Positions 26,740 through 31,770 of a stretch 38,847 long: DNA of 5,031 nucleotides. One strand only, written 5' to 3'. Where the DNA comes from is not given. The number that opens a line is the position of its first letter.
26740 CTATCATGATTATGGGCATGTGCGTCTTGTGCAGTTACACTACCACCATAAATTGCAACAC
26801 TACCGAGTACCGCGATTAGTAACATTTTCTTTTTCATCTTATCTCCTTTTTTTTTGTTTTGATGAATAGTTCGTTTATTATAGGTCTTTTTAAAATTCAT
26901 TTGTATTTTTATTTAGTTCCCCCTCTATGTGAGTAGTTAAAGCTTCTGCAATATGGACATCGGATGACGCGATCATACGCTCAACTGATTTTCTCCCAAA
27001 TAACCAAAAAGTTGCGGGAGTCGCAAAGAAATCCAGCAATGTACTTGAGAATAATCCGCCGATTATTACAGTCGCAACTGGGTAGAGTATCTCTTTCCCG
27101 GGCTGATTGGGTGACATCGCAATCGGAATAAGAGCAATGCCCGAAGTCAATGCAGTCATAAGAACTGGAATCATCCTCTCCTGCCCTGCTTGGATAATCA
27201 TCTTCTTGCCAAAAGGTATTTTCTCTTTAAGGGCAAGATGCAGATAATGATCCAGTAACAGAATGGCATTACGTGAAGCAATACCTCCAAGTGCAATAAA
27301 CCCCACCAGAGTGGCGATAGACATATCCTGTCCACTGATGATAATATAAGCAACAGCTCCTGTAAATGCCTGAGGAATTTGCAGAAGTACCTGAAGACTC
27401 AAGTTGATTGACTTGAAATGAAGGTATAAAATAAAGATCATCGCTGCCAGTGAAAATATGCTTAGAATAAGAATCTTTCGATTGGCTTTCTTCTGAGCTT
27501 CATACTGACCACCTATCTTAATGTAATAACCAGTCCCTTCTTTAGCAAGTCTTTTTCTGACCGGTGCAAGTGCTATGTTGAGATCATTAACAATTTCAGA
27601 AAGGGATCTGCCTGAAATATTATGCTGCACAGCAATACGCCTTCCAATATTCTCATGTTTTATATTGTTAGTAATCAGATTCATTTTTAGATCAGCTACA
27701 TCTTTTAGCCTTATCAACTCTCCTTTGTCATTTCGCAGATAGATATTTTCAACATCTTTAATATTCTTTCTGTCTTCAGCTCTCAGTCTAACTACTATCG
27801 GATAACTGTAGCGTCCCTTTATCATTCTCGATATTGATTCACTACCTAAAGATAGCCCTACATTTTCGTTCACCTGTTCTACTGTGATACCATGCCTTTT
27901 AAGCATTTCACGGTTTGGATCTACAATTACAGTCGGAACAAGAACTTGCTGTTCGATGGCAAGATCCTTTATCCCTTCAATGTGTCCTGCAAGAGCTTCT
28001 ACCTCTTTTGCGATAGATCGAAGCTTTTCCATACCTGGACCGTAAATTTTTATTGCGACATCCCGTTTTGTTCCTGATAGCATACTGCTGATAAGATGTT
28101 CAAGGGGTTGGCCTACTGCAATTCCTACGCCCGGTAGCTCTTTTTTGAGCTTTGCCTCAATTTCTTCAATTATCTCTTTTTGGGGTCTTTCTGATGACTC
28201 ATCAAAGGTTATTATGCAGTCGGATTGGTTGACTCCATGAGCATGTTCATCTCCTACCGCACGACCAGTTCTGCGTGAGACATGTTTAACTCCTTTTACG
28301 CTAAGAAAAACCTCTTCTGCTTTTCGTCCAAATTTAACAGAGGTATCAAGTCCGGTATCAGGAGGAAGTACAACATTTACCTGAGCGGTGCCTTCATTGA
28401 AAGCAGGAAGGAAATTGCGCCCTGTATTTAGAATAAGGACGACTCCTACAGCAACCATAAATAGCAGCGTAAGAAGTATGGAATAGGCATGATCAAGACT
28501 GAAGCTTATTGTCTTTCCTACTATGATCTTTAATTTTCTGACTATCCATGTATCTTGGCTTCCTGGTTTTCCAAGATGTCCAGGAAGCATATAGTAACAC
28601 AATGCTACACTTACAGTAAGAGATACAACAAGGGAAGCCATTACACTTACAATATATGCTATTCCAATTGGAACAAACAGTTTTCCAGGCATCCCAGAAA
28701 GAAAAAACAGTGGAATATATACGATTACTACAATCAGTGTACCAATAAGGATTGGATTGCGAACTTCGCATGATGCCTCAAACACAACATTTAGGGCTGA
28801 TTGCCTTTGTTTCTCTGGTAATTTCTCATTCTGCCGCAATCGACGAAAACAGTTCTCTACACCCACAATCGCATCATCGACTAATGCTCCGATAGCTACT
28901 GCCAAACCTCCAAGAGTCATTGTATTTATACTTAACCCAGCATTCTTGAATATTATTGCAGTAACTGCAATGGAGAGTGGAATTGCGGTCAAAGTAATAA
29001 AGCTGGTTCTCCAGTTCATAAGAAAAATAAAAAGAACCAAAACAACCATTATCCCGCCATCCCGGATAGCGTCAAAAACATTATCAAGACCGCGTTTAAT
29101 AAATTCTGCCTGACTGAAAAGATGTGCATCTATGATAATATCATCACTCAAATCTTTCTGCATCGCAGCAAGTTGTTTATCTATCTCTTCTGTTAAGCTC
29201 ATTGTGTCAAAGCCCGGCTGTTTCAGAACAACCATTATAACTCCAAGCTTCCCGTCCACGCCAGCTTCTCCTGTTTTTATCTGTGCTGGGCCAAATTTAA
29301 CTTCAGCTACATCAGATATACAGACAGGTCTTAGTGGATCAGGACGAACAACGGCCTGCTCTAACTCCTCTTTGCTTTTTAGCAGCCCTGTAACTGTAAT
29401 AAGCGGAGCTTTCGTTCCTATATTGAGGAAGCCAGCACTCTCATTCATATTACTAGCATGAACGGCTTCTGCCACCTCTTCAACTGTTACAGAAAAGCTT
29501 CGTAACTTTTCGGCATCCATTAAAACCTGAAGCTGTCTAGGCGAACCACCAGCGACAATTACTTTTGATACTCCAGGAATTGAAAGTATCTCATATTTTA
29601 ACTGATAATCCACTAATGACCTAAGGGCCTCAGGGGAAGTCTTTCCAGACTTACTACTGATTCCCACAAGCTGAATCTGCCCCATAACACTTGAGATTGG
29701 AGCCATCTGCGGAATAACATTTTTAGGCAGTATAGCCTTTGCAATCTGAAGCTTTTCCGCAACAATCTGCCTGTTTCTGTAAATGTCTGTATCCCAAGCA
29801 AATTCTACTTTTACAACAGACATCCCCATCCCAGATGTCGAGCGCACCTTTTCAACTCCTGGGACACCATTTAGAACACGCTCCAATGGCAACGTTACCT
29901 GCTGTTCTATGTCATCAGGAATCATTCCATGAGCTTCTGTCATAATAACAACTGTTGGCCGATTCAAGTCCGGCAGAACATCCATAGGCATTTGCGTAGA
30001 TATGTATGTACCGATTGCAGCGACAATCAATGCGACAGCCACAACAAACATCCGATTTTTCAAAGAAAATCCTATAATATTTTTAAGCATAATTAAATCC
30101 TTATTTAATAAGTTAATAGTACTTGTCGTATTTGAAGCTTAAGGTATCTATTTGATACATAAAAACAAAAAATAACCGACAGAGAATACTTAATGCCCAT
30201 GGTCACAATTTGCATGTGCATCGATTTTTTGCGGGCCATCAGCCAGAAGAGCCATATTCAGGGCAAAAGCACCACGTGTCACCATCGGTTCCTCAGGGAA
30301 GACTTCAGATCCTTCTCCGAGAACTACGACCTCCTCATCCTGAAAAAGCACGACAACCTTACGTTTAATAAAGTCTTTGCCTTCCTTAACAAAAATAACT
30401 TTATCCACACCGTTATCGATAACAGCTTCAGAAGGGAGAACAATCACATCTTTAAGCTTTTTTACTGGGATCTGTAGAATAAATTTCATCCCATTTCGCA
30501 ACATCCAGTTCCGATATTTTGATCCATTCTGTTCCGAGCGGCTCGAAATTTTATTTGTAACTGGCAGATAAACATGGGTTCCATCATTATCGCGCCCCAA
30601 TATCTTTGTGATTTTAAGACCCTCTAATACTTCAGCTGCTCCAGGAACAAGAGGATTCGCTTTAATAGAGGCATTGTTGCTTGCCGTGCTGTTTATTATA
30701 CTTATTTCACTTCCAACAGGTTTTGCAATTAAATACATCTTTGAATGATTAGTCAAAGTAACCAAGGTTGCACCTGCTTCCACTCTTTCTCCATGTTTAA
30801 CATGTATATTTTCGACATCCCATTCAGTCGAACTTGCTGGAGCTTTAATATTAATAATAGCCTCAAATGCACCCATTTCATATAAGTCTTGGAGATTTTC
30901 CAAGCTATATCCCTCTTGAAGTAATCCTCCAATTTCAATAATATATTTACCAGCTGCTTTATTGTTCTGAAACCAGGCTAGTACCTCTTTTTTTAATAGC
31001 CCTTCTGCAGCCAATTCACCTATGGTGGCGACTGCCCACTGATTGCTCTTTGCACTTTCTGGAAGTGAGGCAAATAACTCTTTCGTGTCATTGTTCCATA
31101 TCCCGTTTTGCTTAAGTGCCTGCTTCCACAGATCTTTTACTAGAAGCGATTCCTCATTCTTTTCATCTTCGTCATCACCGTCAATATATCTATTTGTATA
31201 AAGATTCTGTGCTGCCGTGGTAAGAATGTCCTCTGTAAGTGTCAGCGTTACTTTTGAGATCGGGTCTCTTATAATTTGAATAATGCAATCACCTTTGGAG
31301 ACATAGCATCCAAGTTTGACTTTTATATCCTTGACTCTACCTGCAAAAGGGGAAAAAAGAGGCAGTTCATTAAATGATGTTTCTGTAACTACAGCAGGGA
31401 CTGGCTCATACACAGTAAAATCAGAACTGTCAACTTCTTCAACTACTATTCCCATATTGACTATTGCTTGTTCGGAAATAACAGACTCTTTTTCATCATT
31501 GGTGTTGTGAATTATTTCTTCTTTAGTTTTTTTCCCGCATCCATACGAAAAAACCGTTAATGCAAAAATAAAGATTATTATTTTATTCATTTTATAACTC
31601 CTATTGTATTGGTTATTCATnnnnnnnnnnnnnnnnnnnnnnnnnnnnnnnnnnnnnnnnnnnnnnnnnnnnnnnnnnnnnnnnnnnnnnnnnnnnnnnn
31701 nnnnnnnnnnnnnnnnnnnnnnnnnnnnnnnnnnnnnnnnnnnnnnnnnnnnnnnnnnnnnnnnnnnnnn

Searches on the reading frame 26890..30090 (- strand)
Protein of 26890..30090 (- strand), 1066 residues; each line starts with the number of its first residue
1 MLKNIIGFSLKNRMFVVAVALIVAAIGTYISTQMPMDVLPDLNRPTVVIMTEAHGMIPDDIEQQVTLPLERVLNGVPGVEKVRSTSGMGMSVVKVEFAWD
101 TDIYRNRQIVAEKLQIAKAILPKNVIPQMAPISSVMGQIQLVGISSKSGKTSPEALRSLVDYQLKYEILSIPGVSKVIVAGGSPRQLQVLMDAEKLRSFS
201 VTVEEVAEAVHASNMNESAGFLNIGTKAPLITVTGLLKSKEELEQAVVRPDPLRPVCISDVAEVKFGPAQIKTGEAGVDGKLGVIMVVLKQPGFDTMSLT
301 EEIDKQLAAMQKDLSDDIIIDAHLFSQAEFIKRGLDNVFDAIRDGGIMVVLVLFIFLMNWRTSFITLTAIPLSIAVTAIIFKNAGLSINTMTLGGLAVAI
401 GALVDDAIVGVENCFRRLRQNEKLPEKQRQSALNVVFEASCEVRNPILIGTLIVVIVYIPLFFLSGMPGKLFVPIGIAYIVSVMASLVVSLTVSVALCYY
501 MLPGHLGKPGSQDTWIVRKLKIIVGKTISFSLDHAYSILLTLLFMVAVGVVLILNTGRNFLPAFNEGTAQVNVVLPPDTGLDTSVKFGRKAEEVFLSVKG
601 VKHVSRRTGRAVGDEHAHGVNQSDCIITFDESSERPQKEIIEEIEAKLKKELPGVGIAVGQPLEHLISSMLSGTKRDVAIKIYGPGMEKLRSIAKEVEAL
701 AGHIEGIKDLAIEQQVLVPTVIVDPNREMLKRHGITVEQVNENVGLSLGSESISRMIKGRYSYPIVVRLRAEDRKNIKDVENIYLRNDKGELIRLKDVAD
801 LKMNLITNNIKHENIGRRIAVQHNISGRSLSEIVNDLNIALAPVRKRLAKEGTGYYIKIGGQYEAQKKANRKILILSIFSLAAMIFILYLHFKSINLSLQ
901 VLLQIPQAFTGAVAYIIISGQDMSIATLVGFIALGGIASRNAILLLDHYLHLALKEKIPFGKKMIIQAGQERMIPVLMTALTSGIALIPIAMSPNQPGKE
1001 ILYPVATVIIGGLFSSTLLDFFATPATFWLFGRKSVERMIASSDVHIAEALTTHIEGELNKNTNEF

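Call 20: search_protein_families(library=pfam, proteins=[window:26890-30090:-], max_evalue=0.001)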
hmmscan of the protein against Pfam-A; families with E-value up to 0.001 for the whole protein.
window:26890-30090:- (1066 aa): 1 family
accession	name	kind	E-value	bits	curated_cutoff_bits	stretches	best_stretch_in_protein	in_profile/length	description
PF00873.25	ACR_tran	-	6.8e-223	742.9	28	1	5-1031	1-1020/1021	AcrB/AcrD/AcrF family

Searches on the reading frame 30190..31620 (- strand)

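Call 20: search_protein_families(library=pfam, proteins=[window:30190-31620:-], max_evalue=0.001)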
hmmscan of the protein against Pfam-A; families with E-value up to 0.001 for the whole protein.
window:30190-31620:- (476 aa): 4 families
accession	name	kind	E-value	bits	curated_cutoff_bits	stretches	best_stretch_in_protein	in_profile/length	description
PF13533.13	Biotin_lipoyl_2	-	2.3e-07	30.9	29.8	1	87-116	2-31/32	Biotin-lipoyl like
PF13437.12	HlyD_3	-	2.6e-06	28.5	22.2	0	88-129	2-43/106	HlyD family secretion protein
PF00364.28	Biotin_lipoyl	-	5.2e-06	26.6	22.1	0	87-116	44-73/73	Biotin-requiring enzyme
PF16576.10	HlyD_D23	-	1.3e-05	25.1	30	0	241-323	94-173/214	Barrel-sandwich domain of CusB or HlyD membrane-fusion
